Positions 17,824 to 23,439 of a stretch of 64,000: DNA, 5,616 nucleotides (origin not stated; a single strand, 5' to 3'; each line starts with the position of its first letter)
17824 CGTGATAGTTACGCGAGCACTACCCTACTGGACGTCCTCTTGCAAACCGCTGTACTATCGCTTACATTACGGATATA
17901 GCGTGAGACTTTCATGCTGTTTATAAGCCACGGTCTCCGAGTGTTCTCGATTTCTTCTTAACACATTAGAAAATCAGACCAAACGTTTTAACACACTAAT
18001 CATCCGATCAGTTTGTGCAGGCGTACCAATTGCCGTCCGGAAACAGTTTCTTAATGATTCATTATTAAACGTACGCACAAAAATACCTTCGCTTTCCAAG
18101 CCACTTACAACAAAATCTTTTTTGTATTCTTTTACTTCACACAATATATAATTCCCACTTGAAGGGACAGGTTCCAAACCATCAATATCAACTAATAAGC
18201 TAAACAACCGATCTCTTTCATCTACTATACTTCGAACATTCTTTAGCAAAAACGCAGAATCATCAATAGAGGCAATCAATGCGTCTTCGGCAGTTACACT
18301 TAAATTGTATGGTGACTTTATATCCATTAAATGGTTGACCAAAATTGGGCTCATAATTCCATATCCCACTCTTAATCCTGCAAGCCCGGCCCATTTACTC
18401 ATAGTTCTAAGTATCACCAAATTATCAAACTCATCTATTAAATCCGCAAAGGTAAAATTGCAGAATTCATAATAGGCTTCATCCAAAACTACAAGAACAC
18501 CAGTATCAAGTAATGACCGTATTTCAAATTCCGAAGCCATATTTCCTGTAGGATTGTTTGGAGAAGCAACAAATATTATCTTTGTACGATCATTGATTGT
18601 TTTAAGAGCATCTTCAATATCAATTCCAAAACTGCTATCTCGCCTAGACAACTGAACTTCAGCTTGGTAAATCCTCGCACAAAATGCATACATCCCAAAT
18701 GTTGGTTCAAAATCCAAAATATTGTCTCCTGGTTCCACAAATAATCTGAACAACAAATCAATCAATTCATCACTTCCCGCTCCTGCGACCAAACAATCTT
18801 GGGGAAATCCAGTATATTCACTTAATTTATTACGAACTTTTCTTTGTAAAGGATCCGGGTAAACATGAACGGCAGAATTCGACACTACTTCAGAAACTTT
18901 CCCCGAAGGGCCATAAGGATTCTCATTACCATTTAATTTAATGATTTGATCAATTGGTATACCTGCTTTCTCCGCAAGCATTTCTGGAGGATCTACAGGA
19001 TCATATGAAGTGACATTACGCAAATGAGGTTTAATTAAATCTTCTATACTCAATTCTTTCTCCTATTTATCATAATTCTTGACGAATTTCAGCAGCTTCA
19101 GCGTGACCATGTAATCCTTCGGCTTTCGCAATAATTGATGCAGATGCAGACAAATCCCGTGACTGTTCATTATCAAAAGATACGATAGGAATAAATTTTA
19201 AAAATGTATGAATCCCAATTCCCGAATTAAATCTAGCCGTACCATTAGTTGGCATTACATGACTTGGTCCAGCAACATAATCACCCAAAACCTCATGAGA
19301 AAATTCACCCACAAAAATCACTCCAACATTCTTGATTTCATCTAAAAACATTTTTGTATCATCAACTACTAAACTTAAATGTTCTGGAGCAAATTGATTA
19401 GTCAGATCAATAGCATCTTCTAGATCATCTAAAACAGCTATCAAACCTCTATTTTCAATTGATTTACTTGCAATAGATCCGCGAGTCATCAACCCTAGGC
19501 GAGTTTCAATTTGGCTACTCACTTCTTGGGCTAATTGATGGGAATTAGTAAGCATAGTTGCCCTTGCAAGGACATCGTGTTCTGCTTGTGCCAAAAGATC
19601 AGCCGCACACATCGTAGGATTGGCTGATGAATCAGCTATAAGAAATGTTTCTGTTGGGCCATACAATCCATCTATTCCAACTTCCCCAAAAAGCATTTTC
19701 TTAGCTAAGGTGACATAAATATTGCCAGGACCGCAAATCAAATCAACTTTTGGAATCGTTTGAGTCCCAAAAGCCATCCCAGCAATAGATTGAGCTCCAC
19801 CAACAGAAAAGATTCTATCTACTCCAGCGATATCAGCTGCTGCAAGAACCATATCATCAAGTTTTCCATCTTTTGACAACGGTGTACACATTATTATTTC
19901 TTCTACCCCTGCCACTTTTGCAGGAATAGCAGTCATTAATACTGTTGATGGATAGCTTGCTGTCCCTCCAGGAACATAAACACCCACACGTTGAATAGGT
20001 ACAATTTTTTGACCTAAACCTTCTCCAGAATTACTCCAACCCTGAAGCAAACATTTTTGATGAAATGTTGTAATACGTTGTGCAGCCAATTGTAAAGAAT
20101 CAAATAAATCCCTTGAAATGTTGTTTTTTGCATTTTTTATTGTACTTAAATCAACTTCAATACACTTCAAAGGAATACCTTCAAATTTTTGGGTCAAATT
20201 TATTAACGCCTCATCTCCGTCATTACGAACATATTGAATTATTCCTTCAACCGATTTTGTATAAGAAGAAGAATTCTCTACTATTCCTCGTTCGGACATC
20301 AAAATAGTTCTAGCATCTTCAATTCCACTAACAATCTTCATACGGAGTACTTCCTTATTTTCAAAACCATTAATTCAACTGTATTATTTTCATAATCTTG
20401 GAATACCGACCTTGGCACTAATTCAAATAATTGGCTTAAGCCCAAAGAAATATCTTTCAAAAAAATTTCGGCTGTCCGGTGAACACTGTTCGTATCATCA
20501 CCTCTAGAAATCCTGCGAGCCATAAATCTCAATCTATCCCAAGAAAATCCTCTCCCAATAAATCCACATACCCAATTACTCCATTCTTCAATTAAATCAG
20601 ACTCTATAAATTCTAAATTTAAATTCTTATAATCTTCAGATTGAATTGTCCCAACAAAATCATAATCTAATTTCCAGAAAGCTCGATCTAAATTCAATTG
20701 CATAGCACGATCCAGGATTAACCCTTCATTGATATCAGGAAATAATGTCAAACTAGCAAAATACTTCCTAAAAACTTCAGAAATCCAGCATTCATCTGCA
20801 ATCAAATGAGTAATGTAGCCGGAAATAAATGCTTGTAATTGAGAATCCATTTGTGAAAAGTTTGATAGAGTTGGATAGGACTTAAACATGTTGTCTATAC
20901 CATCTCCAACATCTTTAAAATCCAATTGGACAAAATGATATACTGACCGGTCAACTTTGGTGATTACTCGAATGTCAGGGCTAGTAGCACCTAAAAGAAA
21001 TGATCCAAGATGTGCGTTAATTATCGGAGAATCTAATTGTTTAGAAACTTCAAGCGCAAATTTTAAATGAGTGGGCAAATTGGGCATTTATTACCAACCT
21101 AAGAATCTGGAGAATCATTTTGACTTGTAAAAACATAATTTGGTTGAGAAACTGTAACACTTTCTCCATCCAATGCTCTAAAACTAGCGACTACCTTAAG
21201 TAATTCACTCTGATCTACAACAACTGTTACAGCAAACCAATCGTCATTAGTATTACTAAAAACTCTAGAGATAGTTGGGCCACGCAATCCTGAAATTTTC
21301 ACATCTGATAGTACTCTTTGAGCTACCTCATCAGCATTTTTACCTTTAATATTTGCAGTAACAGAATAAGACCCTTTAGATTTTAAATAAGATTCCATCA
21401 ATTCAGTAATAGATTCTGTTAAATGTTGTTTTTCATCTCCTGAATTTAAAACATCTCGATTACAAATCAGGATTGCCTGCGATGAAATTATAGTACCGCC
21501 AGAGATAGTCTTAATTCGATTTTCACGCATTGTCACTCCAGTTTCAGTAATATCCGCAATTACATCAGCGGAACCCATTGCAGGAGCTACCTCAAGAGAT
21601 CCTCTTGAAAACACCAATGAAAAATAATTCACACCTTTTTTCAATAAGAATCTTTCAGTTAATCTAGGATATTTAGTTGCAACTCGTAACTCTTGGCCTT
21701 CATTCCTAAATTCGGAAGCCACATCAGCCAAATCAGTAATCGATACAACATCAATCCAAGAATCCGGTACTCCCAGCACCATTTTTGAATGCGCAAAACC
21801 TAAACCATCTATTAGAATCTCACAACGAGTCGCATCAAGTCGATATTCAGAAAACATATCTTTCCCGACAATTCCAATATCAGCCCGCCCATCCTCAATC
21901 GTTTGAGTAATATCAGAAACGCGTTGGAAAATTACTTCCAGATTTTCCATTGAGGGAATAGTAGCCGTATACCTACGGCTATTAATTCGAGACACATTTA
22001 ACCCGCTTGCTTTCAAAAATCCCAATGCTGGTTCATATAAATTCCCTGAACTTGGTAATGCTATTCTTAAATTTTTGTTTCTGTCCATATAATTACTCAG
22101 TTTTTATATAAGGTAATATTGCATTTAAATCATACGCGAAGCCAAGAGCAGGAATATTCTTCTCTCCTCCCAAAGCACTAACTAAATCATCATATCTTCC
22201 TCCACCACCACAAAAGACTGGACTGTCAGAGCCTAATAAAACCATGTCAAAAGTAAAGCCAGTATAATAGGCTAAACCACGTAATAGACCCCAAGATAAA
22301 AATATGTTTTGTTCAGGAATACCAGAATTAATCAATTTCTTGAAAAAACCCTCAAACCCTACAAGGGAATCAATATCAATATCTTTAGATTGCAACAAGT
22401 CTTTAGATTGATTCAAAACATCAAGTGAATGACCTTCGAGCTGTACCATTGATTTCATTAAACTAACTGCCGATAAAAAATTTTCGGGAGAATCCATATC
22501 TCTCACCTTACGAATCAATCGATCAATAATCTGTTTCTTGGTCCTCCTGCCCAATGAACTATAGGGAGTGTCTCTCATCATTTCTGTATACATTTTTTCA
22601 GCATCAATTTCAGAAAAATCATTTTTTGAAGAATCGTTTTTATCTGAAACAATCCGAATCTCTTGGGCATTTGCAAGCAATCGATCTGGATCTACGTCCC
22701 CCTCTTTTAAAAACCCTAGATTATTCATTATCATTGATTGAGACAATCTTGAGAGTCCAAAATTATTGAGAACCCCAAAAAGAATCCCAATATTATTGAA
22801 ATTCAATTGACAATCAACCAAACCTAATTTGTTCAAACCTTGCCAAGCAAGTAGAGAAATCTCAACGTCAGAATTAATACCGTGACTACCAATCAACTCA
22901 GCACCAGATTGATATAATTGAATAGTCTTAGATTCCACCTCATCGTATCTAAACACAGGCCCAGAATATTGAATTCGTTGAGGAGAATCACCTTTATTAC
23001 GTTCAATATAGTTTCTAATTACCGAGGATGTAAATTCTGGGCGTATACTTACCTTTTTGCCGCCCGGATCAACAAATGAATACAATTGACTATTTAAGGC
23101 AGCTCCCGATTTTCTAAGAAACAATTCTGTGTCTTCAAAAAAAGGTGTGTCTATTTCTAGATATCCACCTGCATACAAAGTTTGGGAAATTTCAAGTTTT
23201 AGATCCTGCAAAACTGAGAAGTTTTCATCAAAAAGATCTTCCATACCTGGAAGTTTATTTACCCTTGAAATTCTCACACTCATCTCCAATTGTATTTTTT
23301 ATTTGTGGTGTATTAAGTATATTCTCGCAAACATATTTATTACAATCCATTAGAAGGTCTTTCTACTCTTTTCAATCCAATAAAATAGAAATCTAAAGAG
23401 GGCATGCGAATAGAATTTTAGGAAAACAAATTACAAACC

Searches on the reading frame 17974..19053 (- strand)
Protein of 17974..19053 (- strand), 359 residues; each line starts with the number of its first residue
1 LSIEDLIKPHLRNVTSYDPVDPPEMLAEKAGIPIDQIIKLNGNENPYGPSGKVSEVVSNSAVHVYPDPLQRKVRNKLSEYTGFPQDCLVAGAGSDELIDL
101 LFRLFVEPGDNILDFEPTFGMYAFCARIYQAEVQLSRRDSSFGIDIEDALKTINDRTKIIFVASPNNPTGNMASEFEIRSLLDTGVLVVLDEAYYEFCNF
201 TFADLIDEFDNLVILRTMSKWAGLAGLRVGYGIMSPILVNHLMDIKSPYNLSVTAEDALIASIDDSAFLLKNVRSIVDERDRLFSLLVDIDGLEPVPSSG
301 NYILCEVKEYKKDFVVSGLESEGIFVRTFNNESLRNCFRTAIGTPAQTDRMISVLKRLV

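Call 10: search_protein_families(library=pfam, proteins=[window:17974-19053:-], max_evalue=0.01)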
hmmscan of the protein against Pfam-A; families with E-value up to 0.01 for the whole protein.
window:17974-19053:- (359 aa): 4 families
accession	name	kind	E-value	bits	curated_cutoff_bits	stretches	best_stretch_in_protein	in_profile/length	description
PF00155.27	Aminotran_1_2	-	3.9e-54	184.6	19.7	1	36-354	2-360/361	Aminotransferase class I and II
PF04864.19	Alliinase_C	-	6.1e-08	32.4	22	1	142-235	123-209/363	Allinase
PF01053.26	Cys_Met_Meta_PP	-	0.00052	19.1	27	1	85-193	68-175/381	Cys/Met metabolism PLP-dependent enzyme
PF00266.25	Aminotran_5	-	0.0062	16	21.5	0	129-193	112-177/371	Aminotransferase class-V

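Call 63: find_homologous_proteins(query=window:17974-19053:-, max_evalue=1e-100)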
Query window:17974-19053:- (359 aa): 1213 proteins with E <= 1e-100 among 8000 candidates; the best 120 are listed.
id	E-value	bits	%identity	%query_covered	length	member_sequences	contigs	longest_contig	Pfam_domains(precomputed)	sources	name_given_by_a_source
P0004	1.7e-234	796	99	100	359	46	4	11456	PF04864.20,PF00155.28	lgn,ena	-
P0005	2.5e-197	673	83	100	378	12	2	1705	PF04864.20,PF00155.28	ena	-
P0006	6.8e-161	554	97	71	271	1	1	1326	PF04864.20,PF00155.28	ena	-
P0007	2.5e-148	512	99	64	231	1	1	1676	PF04864.20,PF00155.28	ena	-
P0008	2.7e-148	512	62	99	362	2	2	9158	PF04864.20,PF00155.28,PF00266.26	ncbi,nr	ncbi:MAG: histidinol-phosphate transaminase [Chloroflexi bacterium]|nr:histidinol-phosphate transami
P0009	2.0e-147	509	62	100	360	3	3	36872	PF04864.20,PF00155.28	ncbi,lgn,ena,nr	ncbi:MAG: histidinol-phosphate transaminase [SAR202 cluster bacterium Casp-Chloro-G4]|nr:histidinol-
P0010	2.1e-147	509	61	100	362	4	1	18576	PF04864.20,PF00155.28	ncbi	-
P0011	3.8e-147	508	60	100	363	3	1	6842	PF04864.20,PF00155.28,PF00266.26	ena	-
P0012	4.4e-146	505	63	99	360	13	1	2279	PF04864.20,PF00155.28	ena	-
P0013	5.0e-146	505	62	99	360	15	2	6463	PF04864.20,PF00155.28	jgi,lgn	jgi:histidinol-phosphate aminotransferase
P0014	6.1e-146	504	61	100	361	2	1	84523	PF04864.20,PF00155.28,PF00266.26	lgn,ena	-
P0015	6.3e-146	504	60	100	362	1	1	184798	PF04864.20,PF00155.28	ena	-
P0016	1.7e-145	503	60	100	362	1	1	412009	PF04864.20,PF00155.28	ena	-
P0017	1.8e-145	503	61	99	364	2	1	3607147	PF04864.20,PF00155.28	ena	-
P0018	2.9e-145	502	61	100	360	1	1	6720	PF04864.20,PF00155.28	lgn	-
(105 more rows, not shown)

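Call 64: find_encoding_contigs(protein=P0005, flank=3000, max_places=10)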
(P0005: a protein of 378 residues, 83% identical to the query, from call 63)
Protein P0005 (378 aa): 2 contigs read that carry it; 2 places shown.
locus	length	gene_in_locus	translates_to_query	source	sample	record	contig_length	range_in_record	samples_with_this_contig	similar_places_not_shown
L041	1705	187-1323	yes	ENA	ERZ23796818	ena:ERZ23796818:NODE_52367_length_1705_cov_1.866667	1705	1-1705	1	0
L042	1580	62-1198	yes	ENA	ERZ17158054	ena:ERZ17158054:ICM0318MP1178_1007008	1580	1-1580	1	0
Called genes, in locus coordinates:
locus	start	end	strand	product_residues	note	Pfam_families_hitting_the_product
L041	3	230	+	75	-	?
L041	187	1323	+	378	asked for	PF00155:Aminotran_1_2, PF04864:Alliinase_C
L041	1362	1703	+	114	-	?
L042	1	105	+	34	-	?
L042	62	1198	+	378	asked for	PF00155:Aminotran_1_2, PF04864:Alliinase_C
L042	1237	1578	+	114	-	?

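Call 75: search_protein_families(library=ncbifam, max_evalue=0.00001, proteins=[window:17974-19053:-])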
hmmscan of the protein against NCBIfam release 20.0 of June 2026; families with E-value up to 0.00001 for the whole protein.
window:17974-19053:- (359 aa): 56 families (the best 25 are shown)
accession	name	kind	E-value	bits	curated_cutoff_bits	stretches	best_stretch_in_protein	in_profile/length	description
TIGR01141.1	hisC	equivalog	2.5e-96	322.6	276.55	1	9-357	2-348/349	histidinol-phosphate transaminase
NF003496.0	PRK05166.1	equivalog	1.8e-62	211.3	540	1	3-358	6-369/373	histidinol-phosphate transaminase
NF002878.0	PRK03321.1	subfamily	2.1e-60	204.4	374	1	28-357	15-347/352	histidinol-phosphate transaminase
NF002877.0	PRK03317.1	equivalog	1.6e-57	195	409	1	35-357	31-365/374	histidinol-phosphate transaminase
NF002726.0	PRK02610.1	equivalog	2.6e-56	191.2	391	1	6-357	4-367/374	histidinol-phosphate transaminase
TIGR01140.1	L_thr_O3P_dcar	equivalog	8.4e-52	176.3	290.55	1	26-356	8-331/331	threonine-phosphate decarboxylase CobD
NF006014.0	PRK08153.1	equivalog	2.2e-46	158.4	510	1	16-355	16-360/370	pyridoxal phosphate-dependent aminotransferase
NF006580.0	PRK09105.1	subfamily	1.8e-41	142.2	444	1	36-356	47-368/375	pyridoxal phosphate-dependent aminotransferase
NF051461.1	pyoverd_PtaA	equivalog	2.7e-33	115.2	500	1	35-354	34-355/359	pyoverdine biosynthesis transaminase PtaA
NF041364.1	GntC_guanitoxin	equivalog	5.5e-29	101.2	415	1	91-325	66-320/356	guanitoxin biosynthesis PLP-dependent (S)-gamma-hydroxy-L-arginine cyclodehydratase GntC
NF005915.1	PRK07908.1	equivalog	1.3e-26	93.8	360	1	61-355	40-331/332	Rv2231c family histidinol phosphate aminotransferase CobC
NF006225.0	PRK08354.1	equivalog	1.9e-26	93.2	288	1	31-357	10-314/318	putative aminotransferase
NF053748.1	bifunc_CobBC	exception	1.3e-25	89.9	950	1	59-352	506-793/797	bifunctional hydrogenobyrinic acid a,c-diamide synthase/histidinol phosphate aminotransferase CobBC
NF004770.0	PRK06108.1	subfamily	4.6e-22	78.4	422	1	84-310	96-338/396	pyridoxal phosphate-dependent aminotransferase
NF004870.0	PRK06225.1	equivalog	2.1e-21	76.1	351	1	57-331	54-342/380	pyridoxal phosphate-dependent aminotransferase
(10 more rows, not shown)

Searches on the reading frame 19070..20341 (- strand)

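Call 10: search_protein_families(library=pfam, proteins=[window:19070-20341:-], max_evalue=0.01)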
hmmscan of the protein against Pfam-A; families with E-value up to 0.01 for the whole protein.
window:19070-20341:- (423 aa): 1 family
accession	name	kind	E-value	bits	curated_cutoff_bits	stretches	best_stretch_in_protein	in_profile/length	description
PF00815.25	Histidinol_dh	-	1e-149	499.5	27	1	23-420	7-410/411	Histidinol dehydrogenase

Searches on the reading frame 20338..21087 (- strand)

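Call 10: search_protein_families(library=pfam, proteins=[window:20338-21087:-], max_evalue=0.01)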
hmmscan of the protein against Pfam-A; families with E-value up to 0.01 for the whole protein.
window:20338-21087:- (249 aa): 1 family
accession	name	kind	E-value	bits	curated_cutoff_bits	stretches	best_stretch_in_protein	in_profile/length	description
PF00882.24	Zn_dep_PLPC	-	1.1e-09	38.9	26.8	1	6-100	1-95/167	Zinc dependent phospholipase C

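Call 75: search_protein_families(library=ncbifam, max_evalue=0.00001, proteins=[window:20338-21087:-])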
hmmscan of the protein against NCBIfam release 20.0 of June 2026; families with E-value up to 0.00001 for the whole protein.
window:20338-21087:- (249 aa): 0 families

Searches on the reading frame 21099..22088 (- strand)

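Call 10: search_protein_families(library=pfam, proteins=[window:21099-22088:-], max_evalue=0.01)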
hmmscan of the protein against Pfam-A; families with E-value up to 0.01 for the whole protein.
window:21099-22088:- (329 aa): 2 families
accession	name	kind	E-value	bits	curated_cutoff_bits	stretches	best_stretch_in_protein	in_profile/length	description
PF01634.23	HisG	-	6.1e-38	130.7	25.5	1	56-227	1-156/158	ATP phosphoribosyltransferase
PF08029.16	HisG_C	-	9e-10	39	23.5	1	240-314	4-69/73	HisG, C-terminal domain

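Call 75: search_protein_families(library=ncbifam, max_evalue=0.00001, proteins=[window:21099-22088:-])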
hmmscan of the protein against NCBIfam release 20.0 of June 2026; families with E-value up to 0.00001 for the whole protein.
window:21099-22088:- (329 aa): 2 families
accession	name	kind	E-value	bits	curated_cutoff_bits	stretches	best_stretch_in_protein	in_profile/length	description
TIGR00070.1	hisG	equivalog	2.4e-50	171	75.75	1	7-208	1-182/183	ATP phosphoribosyltransferase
TIGR03455.1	HisG_C-term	equivalog_domain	5.7e-17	61.7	40.05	1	218-319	7-99/100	ATP phosphoribosyltransferase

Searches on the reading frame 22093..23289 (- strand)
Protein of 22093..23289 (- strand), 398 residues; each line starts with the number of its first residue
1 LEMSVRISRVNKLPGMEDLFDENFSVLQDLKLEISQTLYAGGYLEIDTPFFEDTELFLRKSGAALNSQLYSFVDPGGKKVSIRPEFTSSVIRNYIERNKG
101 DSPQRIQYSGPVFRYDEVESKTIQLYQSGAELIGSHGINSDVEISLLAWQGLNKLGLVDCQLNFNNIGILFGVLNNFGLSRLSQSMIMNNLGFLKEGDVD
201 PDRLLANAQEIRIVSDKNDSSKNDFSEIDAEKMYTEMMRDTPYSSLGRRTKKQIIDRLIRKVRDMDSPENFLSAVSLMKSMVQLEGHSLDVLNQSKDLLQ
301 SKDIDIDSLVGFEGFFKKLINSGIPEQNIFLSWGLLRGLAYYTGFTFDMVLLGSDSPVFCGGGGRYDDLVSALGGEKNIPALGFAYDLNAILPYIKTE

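Call 10: search_protein_families(library=pfam, proteins=[window:22093-23289:-], max_evalue=0.01)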
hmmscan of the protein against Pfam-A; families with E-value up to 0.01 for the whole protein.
window:22093-23289:- (398 aa): 1 family
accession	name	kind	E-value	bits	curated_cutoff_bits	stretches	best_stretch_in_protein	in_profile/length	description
PF13393.11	tRNA-synt_His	-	2.6e-45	155.4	25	2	15-187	1-173/308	Histidyl-tRNA synthetase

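Call 75: search_protein_families(library=ncbifam, max_evalue=0.00001, proteins=[window:22093-23289:-])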
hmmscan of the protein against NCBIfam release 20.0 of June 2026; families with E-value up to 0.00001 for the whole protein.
window:22093-23289:- (398 aa): 22 families
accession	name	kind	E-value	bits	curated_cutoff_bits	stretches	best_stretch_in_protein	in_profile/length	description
TIGR00443.1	hisZ_biosyn_reg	equivalog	2.3e-55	187.9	271.65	1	18-393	2-310/314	ATP phosphoribosyltransferase regulatory subunit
TIGR00442.1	hisS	equivalog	1.8e-54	185.3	286.75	1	12-396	2-313/406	histidine--tRNA ligase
NF008953.0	PRK12295.1-6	equivalog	1.6e-46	159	384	1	31-392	16-376/384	ATP phosphoribosyltransferase regulatory subunit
NF008940.0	PRK12292.2-3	equivalog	3.7e-31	108.3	450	2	18-177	11-172/404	ATP phosphoribosyltransferase regulatory subunit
NF008951.0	PRK12295.1-4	equivalog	9.8e-28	97.1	364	1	39-391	18-366/374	ATP phosphoribosyltransferase regulatory subunit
NF008941.0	PRK12292.2-4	equivalog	2.2e-27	96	447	2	11-176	8-174/393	ATP phosphoribosyltransferase regulatory subunit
NF008950.0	PRK12295.1-3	equivalog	7.6e-27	94.6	492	1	34-389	20-372/387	ATP phosphoribosyltransferase regulatory subunit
NF008936.0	PRK12292.1-3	equivalog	2.8e-26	92.3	492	2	15-181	10-178/406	ATP phosphoribosyltransferase regulatory subunit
NF008942.0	PRK12292.2-5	equivalog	5.2e-26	91.2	643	2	15-188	14-190/434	ATP phosphoribosyltransferase regulatory subunit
NF009086.0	PRK12421.1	equivalog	1.2e-22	80.4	318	2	15-189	12-188/389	ATP phosphoribosyltransferase regulatory subunit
NF008949.0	PRK12295.1-2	equivalog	6.5e-22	78.2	420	1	35-384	16-366/379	ATP phosphoribosyltransferase regulatory subunit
NF008938.0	PRK12292.1-6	equivalog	2.1e-21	76.3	833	1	15-160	11-156/420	ATP phosphoribosyltransferase regulatory subunit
NF008937.0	PRK12292.1-4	equivalog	1.2e-19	70.5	693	2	36-183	33-182/395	ATP phosphoribosyltransferase regulatory subunit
NF008935.0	PRK12292.1-1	equivalog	1.7e-19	70.1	350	1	16-190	10-186/382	ATP phosphoribosyltransferase regulatory subunit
NF008948.0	PRK12295.1-1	equivalog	6.8e-19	68.2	622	1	46-389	25-366/376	ATP phosphoribosyltransferase regulatory subunit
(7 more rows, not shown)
